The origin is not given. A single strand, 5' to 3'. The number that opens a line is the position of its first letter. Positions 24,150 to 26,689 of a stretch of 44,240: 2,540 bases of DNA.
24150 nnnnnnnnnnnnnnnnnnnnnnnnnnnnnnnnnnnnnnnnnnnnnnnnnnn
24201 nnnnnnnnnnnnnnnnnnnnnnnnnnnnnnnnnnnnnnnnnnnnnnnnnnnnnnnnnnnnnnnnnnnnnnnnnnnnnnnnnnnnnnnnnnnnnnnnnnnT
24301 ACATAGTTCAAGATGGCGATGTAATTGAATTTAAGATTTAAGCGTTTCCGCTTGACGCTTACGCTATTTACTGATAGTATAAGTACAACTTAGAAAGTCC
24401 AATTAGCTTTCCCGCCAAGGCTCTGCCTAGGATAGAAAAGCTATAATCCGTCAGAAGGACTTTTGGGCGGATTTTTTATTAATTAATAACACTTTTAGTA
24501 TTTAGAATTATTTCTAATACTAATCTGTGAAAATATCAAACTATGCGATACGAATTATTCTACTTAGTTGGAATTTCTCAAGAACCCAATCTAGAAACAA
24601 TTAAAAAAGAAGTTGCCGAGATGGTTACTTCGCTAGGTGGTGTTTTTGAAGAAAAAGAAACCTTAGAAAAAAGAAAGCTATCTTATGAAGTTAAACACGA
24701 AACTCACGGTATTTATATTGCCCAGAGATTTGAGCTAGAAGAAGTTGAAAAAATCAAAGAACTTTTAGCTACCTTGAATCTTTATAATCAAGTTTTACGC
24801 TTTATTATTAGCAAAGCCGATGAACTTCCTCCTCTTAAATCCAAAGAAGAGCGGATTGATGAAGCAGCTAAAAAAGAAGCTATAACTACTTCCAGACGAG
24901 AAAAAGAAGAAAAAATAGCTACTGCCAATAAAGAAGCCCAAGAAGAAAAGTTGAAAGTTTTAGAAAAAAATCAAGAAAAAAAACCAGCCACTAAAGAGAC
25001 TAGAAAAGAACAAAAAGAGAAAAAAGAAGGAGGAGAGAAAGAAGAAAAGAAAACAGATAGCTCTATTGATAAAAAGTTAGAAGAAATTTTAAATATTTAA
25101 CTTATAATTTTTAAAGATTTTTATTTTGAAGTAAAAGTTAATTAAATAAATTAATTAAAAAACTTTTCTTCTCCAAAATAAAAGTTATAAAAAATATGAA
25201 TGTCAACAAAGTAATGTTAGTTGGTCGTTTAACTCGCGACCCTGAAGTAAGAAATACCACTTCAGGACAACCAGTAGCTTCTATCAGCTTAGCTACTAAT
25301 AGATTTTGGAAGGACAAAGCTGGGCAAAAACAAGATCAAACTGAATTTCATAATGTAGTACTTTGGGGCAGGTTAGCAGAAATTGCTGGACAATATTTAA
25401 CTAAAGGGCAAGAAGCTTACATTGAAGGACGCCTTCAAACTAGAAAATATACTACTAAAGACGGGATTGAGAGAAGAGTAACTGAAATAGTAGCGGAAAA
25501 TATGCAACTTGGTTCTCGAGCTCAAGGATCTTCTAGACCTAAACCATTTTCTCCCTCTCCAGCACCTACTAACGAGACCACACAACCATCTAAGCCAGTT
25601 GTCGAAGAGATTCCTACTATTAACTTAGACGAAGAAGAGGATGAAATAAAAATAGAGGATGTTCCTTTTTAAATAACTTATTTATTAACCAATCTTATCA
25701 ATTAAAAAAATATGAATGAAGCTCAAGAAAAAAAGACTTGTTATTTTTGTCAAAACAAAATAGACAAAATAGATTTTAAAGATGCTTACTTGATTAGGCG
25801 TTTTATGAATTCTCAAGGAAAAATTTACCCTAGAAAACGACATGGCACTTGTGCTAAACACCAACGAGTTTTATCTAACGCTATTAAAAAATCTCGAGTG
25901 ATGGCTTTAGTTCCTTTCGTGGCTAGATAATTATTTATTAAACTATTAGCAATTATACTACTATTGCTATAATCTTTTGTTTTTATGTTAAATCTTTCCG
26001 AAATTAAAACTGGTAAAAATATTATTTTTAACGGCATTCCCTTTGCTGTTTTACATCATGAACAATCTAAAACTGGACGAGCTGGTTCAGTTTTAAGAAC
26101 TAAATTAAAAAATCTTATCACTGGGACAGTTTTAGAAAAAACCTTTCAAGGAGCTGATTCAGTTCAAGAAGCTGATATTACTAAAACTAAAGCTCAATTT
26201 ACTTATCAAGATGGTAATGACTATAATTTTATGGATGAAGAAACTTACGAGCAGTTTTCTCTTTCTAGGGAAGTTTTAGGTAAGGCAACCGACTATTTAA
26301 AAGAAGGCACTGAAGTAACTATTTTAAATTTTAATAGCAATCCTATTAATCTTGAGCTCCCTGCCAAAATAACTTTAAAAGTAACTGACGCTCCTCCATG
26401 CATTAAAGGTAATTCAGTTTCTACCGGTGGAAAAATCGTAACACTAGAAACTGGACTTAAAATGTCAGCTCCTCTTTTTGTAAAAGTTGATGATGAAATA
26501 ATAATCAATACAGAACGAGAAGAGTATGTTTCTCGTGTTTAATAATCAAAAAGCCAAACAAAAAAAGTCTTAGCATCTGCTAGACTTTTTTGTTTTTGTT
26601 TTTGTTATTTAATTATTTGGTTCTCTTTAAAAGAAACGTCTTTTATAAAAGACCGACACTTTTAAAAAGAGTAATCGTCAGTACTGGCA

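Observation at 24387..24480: rpsF leader: S6:S18-binding-type hairpin apparently coupled to a transcription terminator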

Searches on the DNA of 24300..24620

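Call 4: search_rna_families(source=window, start=24300, end=24620, threshold=evalue, max_evalue=10, show_alignments=5)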
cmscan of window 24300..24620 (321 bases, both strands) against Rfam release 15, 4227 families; matches with E-value up to 10: 1.
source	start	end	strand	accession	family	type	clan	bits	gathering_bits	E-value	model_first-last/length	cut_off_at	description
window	24370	24486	+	RF00557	L10_leader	Cis-reg; leader;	-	15.4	44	2.7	1-138/138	no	Ribosomal protein L10 leader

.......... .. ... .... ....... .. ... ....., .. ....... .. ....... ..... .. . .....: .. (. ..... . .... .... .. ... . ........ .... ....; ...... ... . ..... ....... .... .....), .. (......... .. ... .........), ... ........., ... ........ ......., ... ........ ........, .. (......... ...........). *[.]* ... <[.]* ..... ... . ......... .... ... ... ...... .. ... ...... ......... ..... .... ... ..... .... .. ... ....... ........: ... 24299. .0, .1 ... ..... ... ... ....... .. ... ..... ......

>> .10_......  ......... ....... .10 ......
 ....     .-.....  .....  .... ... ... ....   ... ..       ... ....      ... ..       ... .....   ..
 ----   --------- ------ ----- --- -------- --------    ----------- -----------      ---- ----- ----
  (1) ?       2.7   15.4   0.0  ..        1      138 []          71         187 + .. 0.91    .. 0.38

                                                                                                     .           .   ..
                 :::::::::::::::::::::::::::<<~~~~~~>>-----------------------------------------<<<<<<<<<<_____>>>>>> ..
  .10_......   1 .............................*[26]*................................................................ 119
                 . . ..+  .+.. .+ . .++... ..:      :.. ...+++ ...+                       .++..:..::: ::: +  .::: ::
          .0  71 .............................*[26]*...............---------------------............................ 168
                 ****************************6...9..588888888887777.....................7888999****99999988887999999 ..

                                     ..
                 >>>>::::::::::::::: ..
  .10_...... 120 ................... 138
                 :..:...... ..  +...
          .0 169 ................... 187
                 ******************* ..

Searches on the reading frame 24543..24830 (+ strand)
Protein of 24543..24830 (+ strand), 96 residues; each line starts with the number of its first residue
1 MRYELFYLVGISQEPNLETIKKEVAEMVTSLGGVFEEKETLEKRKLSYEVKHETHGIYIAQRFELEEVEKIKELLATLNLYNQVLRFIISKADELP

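Call 60: find_related_loci(query=window:24543-24830:+, collection=genome_contigs, flank=600)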
Query window:24543-24830:+ (96 aa) in genome_contigs; peptide patterns used: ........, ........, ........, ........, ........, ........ (x = any residue, [..] = any of these).
548 stretches matched a pattern; 29 encode a relative of the query (tblastn E <= 1e-3); 29 distinct loci.
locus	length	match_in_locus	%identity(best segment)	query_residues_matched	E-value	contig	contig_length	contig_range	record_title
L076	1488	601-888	68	1-96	1e-40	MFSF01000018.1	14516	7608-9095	MAG: Candidatus Moranbacteria bacterium RIFOXYA12_FULL_44_15 rifixya3_full_scaffold_2102, whole genome shotgun sequence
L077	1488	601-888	64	1-96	7e-41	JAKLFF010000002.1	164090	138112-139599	MAG: Patescibacteria group bacterium isolate RA.bin150 RA.bin150_2, whole genome shotgun sequence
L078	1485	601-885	65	1-96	3e-39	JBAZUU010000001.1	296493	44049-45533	MAG: Parcubacteria group bacterium isolate SO_2017_GW1_236 NODE_285_length_296493_cov_16.823306_OW334_2017, whole genome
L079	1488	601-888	67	1-96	3e-39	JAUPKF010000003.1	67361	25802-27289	MAG: Patescibacteria group bacterium isolate erpe_2018_pw_0hr_WHONDRS-PP48-000085_A_bin.1 scaffold_14, whole genome shot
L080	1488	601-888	61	1-96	1e-38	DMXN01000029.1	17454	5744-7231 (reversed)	MAG TPA_asm: Candidatus Moraniibacteriota bacterium isolate UBA11696 contig_6399, whole genome shotgun sequence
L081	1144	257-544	59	1-96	2e-38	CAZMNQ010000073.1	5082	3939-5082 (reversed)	MAG TPA_asm: uncultured Bdellovibrionales bacterium isolate SRP118108_co4_325 genome assembly, contig: NODE_20077_length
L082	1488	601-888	60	1-96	6e-38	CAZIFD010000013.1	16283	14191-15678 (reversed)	MAG TPA_asm: uncultured Bdellovibrionales bacterium isolate binchicken_co168_52 genome assembly, contig: NODE_6237_lengt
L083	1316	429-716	64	1-96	2e-37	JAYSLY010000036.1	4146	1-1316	MAG: bacterium isolate GFS_10512 GFS_10512_35, whole genome shotgun sequence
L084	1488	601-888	60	1-96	2e-36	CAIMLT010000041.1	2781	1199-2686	uncultured bacterium isolate Loclat_bin-06345 genome assembly, contig: bin-06345:041/102, whole genome shotgun sequence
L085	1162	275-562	63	1-96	8e-37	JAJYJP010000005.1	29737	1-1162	MAG: bacterium isolate DBS2-1.bin163 NODE_2633_length_29737_cov_4.414894, whole genome shotgun sequence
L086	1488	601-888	61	1-96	2e-36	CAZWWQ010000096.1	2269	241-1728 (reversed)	MAG TPA_asm: uncultured Bdellovibrionales bacterium isolate binchicken_co291_201 genome assembly, contig: NODE_28264_len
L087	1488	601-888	59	1-96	9e-37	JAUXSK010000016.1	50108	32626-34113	MAG: Candidatus Moraniibacteriota bacterium isolate C12_metabat.bin.87 C12_k141_395127, whole genome shotgun sequence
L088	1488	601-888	57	1-96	2e-36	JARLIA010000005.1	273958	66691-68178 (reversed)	MAG: Candidatus Paceibacterota bacterium isolate MAG_BA90 MetaBAT2_Bin_90_Anoxic_k141_1029431, whole genome shotgun sequ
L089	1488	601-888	59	1-96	2e-36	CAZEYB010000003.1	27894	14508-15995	MAG TPA_asm: uncultured Bdellovibrionales bacterium isolate binchicken_co387_13 genome assembly, contig: NODE_1321_lengt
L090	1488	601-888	61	1-96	9e-36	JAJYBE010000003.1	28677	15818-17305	MAG: bacterium isolate BP8.bin61 NODE_1989_length_28677_cov_1.496637, whole genome shotgun sequence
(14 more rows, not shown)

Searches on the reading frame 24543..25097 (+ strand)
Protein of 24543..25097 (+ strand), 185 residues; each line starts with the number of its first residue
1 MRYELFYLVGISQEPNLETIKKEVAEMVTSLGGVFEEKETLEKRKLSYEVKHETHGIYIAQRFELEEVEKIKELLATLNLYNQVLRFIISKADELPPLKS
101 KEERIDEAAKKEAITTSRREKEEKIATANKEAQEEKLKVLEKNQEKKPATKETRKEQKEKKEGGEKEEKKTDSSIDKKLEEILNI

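Call 68: search_protein_families(library=pfam, proteins=[window:24543-25097:+])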
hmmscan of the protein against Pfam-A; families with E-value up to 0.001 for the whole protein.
window:24543-25097:+ (185 aa): 1 family
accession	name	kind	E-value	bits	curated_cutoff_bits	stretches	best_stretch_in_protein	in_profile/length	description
PF01250.22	Ribosomal_S6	-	3.8e-14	53.1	27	1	2-91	1-90/90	Ribosomal protein S6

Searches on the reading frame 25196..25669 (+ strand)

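Call 68: search_protein_families(library=pfam, proteins=[window:25196-25669:+])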
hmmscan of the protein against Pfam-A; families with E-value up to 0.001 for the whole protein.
window:25196-25669:+ (158 aa): 1 family
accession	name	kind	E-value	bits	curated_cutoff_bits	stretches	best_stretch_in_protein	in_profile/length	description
PF00436.31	SSB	-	6.4e-39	132.6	26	1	3-105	1-103/104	Single-strand binding protein family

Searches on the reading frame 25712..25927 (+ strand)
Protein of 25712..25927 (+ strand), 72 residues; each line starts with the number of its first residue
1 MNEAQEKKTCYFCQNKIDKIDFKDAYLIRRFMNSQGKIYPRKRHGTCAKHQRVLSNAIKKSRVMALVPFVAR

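Call 68: search_protein_families(library=pfam, proteins=[window:25712-25927:+])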
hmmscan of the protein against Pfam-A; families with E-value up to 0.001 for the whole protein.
window:25712-25927:+ (72 aa): 1 family
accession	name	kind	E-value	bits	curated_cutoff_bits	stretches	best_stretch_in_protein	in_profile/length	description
PF01084.26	Ribosomal_S18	-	4.7e-21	75.1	21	1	16-66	1-51/52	Ribosomal protein S18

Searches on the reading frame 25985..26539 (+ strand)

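Call 68: search_protein_families(library=pfam, proteins=[window:25985-26539:+])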
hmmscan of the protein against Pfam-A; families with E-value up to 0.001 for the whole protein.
window:25985-26539:+ (185 aa): 3 families
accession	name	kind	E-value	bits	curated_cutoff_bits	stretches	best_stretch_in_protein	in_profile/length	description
PF01132.26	EFP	-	1e-20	73.9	27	1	69-121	2-54/54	Elongation factor P (EF-P) OB domain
PF09285.17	Elong-fact-P_C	-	4.2e-18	65.2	25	1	129-184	1-56/56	Elongation factor P, C-terminal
PF08207.18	EFP_N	-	6.1e-16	58.6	23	1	5-60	3-58/58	Elongation factor P (EF-P) KOW-like domain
